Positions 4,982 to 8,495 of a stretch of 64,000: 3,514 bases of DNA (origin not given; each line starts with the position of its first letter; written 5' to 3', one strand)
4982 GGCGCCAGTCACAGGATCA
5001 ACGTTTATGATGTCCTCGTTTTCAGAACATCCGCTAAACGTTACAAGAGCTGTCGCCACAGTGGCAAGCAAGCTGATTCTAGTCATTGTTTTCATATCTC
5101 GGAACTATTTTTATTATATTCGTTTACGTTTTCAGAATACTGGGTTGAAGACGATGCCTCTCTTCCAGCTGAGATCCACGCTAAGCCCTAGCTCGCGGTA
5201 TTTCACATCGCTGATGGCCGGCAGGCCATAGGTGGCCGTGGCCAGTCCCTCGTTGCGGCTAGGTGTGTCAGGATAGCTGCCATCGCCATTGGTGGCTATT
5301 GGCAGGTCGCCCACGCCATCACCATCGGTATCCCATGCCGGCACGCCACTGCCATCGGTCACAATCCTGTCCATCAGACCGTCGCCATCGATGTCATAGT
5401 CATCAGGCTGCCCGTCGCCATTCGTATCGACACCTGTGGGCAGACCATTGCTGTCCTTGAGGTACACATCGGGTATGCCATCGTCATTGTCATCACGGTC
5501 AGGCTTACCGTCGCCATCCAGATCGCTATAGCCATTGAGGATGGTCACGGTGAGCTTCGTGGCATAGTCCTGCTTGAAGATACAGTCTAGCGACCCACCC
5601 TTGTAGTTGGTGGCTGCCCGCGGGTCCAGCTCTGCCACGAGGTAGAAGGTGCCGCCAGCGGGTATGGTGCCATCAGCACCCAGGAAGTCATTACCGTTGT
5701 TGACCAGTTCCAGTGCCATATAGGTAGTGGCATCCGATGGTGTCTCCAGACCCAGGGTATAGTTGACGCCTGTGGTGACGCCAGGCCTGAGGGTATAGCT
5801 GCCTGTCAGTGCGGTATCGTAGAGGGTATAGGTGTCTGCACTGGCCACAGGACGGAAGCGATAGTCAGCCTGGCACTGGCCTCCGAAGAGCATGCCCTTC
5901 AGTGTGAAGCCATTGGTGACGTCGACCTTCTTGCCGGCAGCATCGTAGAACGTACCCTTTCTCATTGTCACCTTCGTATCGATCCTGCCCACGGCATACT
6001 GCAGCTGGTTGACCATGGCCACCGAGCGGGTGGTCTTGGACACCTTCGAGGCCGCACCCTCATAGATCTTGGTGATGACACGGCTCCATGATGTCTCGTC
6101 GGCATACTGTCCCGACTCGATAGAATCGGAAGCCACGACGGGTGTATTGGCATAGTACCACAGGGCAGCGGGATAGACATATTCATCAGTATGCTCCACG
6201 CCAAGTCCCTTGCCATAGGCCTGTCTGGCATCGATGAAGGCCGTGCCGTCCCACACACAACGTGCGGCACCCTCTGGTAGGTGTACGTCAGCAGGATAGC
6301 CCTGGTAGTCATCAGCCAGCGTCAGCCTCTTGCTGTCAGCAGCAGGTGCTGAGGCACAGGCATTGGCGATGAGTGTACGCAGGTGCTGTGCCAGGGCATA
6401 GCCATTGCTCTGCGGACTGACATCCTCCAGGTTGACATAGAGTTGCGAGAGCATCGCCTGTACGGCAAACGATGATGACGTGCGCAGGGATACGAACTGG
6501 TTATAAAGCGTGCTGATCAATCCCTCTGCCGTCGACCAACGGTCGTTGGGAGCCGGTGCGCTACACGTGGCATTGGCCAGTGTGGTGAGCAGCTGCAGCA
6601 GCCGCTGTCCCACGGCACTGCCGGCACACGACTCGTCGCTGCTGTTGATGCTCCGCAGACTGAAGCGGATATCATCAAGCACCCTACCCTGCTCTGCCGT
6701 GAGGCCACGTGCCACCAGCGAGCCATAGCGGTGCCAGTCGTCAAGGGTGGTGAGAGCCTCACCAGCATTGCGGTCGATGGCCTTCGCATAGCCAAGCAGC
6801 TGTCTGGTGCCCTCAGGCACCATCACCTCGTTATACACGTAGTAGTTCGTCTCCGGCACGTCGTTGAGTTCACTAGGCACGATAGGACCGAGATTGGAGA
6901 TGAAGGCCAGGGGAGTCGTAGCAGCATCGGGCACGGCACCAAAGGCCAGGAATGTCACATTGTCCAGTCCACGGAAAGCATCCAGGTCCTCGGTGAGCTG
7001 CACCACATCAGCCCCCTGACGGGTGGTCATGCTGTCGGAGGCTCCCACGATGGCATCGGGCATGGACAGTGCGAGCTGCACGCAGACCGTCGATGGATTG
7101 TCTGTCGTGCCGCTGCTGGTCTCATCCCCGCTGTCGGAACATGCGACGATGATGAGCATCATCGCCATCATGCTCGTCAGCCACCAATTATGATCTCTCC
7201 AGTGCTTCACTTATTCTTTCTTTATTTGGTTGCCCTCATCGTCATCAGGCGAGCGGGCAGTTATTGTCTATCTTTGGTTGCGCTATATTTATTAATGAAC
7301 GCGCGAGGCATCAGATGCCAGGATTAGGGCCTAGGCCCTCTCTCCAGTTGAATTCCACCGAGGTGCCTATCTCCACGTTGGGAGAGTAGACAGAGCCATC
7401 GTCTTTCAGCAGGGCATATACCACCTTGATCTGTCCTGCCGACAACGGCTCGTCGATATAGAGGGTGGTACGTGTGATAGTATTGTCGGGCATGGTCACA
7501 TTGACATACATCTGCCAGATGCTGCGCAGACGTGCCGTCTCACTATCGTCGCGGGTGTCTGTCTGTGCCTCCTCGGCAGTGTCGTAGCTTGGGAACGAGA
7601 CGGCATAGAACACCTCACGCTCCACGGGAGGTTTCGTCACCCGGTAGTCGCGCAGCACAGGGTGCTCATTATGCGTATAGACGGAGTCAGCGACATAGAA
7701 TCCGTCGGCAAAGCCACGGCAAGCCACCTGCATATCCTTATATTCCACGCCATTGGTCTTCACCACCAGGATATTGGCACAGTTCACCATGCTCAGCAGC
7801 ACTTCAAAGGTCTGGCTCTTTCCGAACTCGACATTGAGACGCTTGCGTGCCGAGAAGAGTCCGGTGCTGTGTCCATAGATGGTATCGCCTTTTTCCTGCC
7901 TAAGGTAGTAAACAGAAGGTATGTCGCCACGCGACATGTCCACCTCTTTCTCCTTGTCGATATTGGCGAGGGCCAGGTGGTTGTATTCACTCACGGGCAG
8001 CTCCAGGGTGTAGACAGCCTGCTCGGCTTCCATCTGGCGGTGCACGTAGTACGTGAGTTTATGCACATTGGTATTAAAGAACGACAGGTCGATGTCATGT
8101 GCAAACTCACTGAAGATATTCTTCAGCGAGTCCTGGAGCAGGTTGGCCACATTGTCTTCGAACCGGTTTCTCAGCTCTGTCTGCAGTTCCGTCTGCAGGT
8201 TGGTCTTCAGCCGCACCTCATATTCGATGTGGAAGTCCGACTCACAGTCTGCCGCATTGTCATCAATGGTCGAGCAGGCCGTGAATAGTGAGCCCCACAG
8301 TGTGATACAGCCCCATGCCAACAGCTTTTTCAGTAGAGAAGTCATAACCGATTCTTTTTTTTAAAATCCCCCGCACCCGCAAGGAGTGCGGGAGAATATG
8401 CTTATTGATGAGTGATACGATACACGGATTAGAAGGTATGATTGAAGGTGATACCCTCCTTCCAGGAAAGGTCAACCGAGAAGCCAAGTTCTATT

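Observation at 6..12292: Type V pilus operon with five tandem large Mfa1-like paralogs that all look polymerisation-competent, and an anchor gene in the middle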

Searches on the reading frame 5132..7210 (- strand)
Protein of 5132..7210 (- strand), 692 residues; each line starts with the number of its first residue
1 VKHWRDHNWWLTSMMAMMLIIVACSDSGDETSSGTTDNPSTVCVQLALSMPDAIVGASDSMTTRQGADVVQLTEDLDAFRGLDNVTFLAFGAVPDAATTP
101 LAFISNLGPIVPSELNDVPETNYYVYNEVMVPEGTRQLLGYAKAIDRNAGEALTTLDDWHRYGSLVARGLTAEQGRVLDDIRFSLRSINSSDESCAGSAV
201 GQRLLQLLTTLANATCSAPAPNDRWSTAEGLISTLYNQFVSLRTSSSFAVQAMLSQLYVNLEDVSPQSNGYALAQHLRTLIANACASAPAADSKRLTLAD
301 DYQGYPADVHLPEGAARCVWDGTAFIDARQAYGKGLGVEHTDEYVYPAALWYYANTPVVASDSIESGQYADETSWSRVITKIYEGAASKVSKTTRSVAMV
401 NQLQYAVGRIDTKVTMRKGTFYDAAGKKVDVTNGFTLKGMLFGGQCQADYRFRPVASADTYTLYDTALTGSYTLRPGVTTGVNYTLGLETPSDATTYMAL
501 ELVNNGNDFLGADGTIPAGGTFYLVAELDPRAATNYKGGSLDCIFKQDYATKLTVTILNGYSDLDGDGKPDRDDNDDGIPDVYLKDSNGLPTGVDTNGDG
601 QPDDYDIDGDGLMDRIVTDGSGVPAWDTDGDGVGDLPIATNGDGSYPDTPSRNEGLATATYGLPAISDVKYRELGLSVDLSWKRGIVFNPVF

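Call 3: search_protein_families(library=pfam, proteins=[window:5132-7210:-], max_evalue=1)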
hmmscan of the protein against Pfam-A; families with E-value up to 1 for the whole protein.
window:5132-7210:- (692 aa): 0 families

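Call 4: search_protein_families(library=ncbifam, proteins=[window:5132-7210:-], max_evalue=1)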
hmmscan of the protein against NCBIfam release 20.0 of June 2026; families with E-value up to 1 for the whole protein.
window:5132-7210:- (692 aa): 1 family
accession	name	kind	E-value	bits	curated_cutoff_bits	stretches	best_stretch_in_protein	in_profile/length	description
NF038041.1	fim_Mfa1_fam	subfamily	0.035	13.3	130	1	9-59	5-55/495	Mfa1 family fimbria major subunit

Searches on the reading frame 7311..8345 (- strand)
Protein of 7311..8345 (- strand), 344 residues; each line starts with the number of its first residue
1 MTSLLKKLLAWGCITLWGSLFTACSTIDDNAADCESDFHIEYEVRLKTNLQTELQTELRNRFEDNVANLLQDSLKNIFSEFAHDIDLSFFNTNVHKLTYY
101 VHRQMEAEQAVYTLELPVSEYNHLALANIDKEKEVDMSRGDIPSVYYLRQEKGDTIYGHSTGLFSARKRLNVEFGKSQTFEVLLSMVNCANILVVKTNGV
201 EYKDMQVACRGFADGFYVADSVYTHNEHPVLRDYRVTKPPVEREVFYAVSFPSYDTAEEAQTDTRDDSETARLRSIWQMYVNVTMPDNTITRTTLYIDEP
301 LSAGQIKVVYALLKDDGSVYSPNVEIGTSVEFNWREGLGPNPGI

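Call 3: search_protein_families(library=pfam, proteins=[window:7311-8345:-], max_evalue=1)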
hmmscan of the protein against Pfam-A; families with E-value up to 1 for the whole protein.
window:7311-8345:- (344 aa): 2 families
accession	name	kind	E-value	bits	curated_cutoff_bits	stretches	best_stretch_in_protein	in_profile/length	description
PF08842.16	Mfa2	-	6.5e-06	26.4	21.2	1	75-201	21-158/277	Fimbrillin-A associated anchor proteins Mfa1 and Mfa2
PF10737.14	GerPC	-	0.15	12.5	22.4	1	37-112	60-133/174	Spore germination protein GerPC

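Call 4: search_protein_families(library=ncbifam, proteins=[window:7311-8345:-], max_evalue=1)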
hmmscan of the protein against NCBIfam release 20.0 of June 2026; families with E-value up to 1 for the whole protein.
window:7311-8345:- (344 aa): 1 family
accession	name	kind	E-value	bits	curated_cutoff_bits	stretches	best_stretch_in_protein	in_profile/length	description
NF045831.1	restrict_HinfI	equivalog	0.021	14.2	175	1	48-101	105-158/264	HinfI family type II restriction enzyme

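Call 31: search_solved_structures(query=A3, max_evalue=10, show_alignments=1)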
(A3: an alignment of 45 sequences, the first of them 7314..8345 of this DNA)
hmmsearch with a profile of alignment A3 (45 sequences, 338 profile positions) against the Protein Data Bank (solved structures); distinct sequences matched with E-value up to 10: 10.
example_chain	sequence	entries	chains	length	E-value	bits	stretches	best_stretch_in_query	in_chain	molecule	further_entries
7s25_A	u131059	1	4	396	1.4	11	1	34-92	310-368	Rho-associated protein kinase 1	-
7s26_A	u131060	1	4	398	1.4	11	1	34-92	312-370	Rho-associated protein kinase 1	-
9q8r_A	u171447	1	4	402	1.4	11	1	34-92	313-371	Rho-associated protein kinase 1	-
3tv7_A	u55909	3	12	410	1.4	11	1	34-92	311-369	Rho-associated protein kinase 1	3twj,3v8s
2v55_A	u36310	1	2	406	1.5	11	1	34-92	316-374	RHO-ASSOCIATED PROTEIN KINASE 1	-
7jou_A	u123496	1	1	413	1.5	11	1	34-92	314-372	Rho-associated protein kinase 1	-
8zh5_A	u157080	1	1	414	1.5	11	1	34-92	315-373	Rho-associated protein kinase 1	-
2esm_A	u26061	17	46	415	1.5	11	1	34-92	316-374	Rho-associated protein kinase 1 | Rho-Associated Protein Kinase (ROCK1)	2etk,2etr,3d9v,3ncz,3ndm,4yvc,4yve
4w7p_A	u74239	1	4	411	1.5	11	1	34-92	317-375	Rho-associated protein kinase 1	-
6e9w_A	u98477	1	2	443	1.6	10.8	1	34-92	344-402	Rho-associated protein kinase 1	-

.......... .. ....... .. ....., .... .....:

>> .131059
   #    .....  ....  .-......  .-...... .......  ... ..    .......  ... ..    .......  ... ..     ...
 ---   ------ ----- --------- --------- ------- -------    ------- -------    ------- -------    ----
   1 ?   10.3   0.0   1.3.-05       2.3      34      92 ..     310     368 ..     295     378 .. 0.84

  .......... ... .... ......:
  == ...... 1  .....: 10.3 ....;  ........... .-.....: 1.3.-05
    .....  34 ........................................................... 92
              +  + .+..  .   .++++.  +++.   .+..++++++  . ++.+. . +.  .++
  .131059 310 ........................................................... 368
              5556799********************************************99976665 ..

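Call 33: search_protein_families(library=pfam, alignment_id=A3, max_evalue=0.01)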
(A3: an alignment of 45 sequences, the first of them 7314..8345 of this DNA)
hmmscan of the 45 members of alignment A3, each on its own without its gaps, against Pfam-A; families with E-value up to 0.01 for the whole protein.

A. member 1, window:7314-8345:- (344 aa): 1 family
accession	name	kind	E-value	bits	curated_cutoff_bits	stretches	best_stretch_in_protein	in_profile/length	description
PF08842.16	Mfa2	-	6.5e-06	26.4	21.2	1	75-201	21-158/277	Fimbrillin-A associated anchor proteins Mfa1 and Mfa2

B. families by the number of members that match (of 45 scanned): 3 families
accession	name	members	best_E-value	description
PF08842.16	Mfa2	16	6.1e-09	Fimbrillin-A associated anchor proteins Mfa1 and Mfa2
PF19707.4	DUF6204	1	0.0067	Family of unknown function (DUF6204)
PF16409.10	DUF5017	1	0.0073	Domain of unknown function (DUF5017)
